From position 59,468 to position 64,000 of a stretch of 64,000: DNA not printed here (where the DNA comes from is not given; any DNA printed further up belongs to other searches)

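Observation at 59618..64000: Giant intrinsically disordered Pro/Lys/Ala/Thr protein with regularly spaced PFW(K/Q)RF motifs: candidate multivalent scaffold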

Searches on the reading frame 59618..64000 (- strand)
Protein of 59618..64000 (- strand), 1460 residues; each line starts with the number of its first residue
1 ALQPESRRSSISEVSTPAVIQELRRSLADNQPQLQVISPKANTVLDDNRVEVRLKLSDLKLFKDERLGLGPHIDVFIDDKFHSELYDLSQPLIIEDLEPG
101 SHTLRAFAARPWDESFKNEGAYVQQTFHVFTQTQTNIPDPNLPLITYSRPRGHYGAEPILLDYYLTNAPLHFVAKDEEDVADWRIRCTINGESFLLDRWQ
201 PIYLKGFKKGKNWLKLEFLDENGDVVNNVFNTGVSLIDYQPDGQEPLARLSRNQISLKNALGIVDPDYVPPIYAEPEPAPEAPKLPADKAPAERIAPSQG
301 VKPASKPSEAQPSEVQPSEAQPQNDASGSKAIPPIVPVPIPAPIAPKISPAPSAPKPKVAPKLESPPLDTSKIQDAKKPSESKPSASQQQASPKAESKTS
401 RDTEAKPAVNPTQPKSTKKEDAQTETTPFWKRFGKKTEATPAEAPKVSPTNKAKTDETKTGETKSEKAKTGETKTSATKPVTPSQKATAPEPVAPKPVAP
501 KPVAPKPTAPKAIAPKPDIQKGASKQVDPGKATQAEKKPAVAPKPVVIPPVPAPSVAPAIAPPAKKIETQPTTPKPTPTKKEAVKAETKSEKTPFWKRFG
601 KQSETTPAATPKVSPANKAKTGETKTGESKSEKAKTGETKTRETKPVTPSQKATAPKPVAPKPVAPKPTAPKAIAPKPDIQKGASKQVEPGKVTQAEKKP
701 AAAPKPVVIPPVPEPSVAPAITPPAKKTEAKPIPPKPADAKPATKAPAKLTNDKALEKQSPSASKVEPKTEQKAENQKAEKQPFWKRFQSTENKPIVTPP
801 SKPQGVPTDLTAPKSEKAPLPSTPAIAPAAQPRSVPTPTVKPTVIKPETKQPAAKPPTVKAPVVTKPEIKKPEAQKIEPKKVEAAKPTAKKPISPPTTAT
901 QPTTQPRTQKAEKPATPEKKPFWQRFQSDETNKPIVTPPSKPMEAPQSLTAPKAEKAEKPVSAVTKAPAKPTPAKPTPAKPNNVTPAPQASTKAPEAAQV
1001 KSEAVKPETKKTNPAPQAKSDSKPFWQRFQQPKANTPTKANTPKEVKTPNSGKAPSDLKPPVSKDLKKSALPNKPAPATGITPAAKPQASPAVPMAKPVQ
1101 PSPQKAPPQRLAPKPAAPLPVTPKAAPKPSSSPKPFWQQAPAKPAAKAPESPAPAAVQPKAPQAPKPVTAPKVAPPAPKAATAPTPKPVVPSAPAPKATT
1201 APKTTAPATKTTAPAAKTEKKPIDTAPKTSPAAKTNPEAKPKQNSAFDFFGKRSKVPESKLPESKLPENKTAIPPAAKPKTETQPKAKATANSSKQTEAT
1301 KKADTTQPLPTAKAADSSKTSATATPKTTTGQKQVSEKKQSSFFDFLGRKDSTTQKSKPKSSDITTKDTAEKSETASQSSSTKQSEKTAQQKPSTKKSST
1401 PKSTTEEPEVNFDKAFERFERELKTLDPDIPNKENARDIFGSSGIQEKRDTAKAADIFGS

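Call 3: search_protein_families(library=pfam, proteins=[window:59618-64000:-], max_evalue=0.01)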
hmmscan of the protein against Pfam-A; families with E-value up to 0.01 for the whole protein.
window:59618-64000:- (1460 aa): 0 families

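Call 4: search_protein_families(library=ncbifam, proteins=[window:59618-64000:-], max_evalue=0.01)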
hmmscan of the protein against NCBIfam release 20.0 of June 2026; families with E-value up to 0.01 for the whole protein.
window:59618-64000:- (1460 aa): 0 families
